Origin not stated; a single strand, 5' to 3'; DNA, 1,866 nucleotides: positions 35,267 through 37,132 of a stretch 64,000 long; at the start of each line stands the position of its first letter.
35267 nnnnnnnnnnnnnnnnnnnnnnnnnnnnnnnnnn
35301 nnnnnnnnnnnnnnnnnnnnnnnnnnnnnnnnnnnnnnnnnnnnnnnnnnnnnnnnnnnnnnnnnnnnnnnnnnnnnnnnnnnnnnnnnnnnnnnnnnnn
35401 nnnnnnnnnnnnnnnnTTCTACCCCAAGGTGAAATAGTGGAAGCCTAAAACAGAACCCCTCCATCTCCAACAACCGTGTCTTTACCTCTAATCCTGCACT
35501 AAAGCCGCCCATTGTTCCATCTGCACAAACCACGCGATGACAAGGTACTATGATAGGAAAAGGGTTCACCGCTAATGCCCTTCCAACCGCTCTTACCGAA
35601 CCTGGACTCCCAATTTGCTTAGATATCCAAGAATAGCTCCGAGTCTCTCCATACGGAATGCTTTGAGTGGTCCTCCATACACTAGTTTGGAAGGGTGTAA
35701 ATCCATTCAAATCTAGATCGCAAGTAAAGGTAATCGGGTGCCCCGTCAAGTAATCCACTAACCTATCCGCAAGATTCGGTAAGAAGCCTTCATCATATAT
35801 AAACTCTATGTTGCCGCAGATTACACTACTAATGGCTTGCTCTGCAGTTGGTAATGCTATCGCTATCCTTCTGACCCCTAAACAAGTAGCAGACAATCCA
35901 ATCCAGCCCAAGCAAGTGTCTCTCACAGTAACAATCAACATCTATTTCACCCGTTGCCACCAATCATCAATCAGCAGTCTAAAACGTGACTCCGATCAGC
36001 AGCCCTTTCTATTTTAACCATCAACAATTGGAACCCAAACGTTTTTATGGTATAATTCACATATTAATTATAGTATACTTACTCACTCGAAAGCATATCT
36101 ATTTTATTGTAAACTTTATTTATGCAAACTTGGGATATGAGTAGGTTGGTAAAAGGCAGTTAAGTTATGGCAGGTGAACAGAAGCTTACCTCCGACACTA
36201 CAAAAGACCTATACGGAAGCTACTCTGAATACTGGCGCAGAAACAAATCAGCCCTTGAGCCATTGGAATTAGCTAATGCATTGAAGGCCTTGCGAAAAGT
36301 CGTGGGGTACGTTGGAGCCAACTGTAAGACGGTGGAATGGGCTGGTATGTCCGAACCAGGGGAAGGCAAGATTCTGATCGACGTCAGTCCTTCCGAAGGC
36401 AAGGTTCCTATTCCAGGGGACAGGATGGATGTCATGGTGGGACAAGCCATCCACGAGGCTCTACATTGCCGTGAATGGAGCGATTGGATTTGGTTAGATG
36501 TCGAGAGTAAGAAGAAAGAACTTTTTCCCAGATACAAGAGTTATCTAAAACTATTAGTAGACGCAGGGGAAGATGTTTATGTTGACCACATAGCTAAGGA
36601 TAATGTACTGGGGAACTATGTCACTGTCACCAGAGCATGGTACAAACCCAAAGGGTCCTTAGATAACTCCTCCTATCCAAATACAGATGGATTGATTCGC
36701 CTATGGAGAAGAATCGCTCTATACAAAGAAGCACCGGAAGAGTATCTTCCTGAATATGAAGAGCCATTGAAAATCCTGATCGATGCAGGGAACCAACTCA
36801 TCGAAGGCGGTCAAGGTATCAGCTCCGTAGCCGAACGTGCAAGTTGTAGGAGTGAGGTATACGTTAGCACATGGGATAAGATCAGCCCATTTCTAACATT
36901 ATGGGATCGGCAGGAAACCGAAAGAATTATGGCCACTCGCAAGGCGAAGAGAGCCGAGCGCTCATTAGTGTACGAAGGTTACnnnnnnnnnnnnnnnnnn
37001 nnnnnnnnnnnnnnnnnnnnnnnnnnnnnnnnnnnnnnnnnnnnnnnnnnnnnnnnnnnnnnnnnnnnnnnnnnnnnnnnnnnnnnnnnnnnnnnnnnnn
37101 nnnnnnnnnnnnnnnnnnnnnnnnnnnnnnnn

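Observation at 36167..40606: MoxR-like AAA+ ATPase sandwiched between two paralogous vWA proteins whose N-domains share an HExxH...E zincin-like motif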

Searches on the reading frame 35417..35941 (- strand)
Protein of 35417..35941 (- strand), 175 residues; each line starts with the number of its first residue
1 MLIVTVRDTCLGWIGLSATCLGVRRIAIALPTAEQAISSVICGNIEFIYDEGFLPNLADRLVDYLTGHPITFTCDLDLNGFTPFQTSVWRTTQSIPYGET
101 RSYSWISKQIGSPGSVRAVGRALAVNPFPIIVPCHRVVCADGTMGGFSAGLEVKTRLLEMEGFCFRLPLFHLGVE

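Call 3: search_protein_families(library=pfam, proteins=[window:35417-35941:-], max_evalue=1)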
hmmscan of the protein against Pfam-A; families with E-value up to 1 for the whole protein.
window:35417-35941:- (175 aa): 1 family
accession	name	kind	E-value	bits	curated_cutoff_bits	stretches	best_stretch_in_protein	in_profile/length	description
PF01035.26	DNA_binding_1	-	3.7e-32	110.4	27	1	83-162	1-80/81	6-O-methylguanine DNA methyltransferase, DNA binding domain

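Call 4: search_protein_families(library=ncbifam, proteins=[window:35417-35941:-], max_evalue=1)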
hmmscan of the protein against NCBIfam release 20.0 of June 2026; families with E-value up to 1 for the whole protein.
window:35417-35941:- (175 aa): 5 families
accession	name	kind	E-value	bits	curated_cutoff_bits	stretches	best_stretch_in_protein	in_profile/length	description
TIGR00589.1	ogt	superfamily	1.2e-32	111.8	46.4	1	82-161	1-80/80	methylated-DNA--[protein]-cysteine S-methyltransferase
NF007626.0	PRK10286.1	equivalog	1.8e-24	86.8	192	1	57-164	62-169/171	methylated-DNA--[protein]-cysteine S-methyltransferase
NF011964.0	PRK15435.1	equivalog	1.9e-24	86.4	345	1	60-161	248-348/354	bifunctional DNA-binding transcriptional regulator/O6-methylguanine-DNA methyltransferase Ada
NF041132.1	DNA_protcyst_Mta_Thcoc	equivalog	2.7e-16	59.8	250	1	75-162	84-169/169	methylated-DNA--protein-cysteine methyltransferase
NF003022.0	PRK03887.1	equivalog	8.7e-16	58.2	164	1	75-162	84-169/175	methylated-DNA--protein-cysteine methyltransferase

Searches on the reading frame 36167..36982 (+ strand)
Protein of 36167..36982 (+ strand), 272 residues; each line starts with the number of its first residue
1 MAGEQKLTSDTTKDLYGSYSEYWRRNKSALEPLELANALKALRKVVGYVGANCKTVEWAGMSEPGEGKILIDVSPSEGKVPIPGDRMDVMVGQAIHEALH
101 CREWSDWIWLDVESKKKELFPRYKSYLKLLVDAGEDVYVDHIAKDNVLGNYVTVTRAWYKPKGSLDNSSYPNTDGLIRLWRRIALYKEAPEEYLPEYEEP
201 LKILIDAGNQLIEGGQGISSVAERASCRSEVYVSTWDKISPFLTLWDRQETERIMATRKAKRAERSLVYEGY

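Call 48: predict_structure(alignment_id=A3)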
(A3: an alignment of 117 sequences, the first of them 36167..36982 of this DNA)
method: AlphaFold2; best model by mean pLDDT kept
length: 272 residues; sequences in the alignment: 117
mean_pLDDT: 91.7   pTM: 0.87
mean pLDDT of the five models: 91.7, 90.9, 90.8, 90.0, 90.0
residues with pLDDT >= 90: 227; 70-90: 25; 50-70: 8; < 50: 12
segments of 3 or more residues with pLDDT < 50: 1-12
pLDDT, mean of each block of 10 residues (from residue 1): 44 67 94 97 97 95 90 93 96 98 97 98 97 98 95 95 84 96 93 95 98 94 98 98 97 96 82 56
secondary structure, 60 per line:
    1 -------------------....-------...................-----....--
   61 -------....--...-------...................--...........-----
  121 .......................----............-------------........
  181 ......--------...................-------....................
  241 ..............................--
elements in order: H20-23 H31-49 E55-58 E68-71 H84-102 H105-115 H121-143 H148-159 H173-186 H195-213 H221-270

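Call 61: fold_search(model_id=the predicted structure, library=pdb)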
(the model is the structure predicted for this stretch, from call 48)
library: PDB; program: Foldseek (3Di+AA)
matches with E <= 10: 300; with E <= 0.001: 0
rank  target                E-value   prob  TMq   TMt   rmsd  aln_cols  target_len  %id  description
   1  4knf_B                5.4e-01  0.12  0.18  0.20  18.1       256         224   10  Crystal structure of a blue-light absorbing proteorhodopsin double-mutant D97N/Q105L from HOT75 (released 2013-06-05)
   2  6qd6_F                6.0e-01  0.10  0.17  0.12  15.9       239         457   11  Molecular scaffolds expand the nanobody toolkit for cryo-EM applications: crystal structure of Mb-cHopQ-Nb207 (released 2019-12-18)
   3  6uh3_B                6.6e-01  0.09  0.17  0.19  21.3       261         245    8  Crystal structure of bacterial heliorhodopsin 48C12 (released 2019-12-04)
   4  6su4_A                8.7e-01  0.08  0.19  0.19  20.4       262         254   10  Crystal structure of the 48C12 heliorhodopsin in the blue form at pH 4.3 (released 2019-12-11)
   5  9qvk                  9.6e-01  0.12  0.16  0.14  12.9       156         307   13  Crystal structure of the CtaG_C11A variant from Ruminiclostridium cellulolyticum (P2(1)-small) (released 2025-10-01)
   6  9quz                  1.0e+00  0.12  0.16  0.14  12.9       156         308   13  Crystal structure of CtaG from Ruminiclostridium cellulolyticum (P2(1)-small) (released 2025-10-01)
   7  9qvl                  1.1e+00  0.12  0.15  0.14  12.8       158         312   14  Crystal structure of the CtaG_C11A variant from Ruminiclostridium cellulolyticum (P2(1)2(1)2(1)-small) (released 2025-10-01)
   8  6su3_A                1.1e+00  0.07  0.18  0.19  21.9       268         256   10  Crystal structure of the 48C12 heliorhodopsin in the violet form at pH 8.8 (released 2019-12-11)
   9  2zk0_B                1.1e+00  0.06  0.15  0.16  19.5       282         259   10  Human peroxisome proliferator-activated receptor gamma ligand binding domain (released 2009-02-24)
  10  9qvo                  1.2e+00  0.09  0.14  0.13  13.3       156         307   10  Crystal structure of the CtaG_H128A variant from Ruminiclostridium cellulolyticum (P2(1)-small) (released 2025-10-01)
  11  6su4_X                1.2e+00  0.07  0.17  0.18  20.6       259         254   11  Crystal structure of the 48C12 heliorhodopsin in the blue form at pH 4.3 (released 2019-12-11)
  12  3oz0                  1.2e+00  0.06  0.16  0.16  17.6       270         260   11  PPAR Delta in complex with azppard02 (released 2011-01-19)
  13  1jtx_A                1.2e+00  0.18  0.20  0.27  11.2       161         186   12  Crystal structure of the multidrug binding transcriptional regulator QacR bound to crystal violet (released 2001-12-07)
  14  9qvp_A                1.3e+00  0.11  0.16  0.14  12.8       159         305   12  Crystal structure of the CtaG_H128A variant from Ruminiclostridium cellulolyticum (P2(1)2(1)2(1)-medium) (released 2025-10-01)
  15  8jvi_A                1.3e+00  0.07  0.14  0.08  13.9       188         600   12  Structure of human TRPV4 with antagonist A2 (released 2024-05-08)
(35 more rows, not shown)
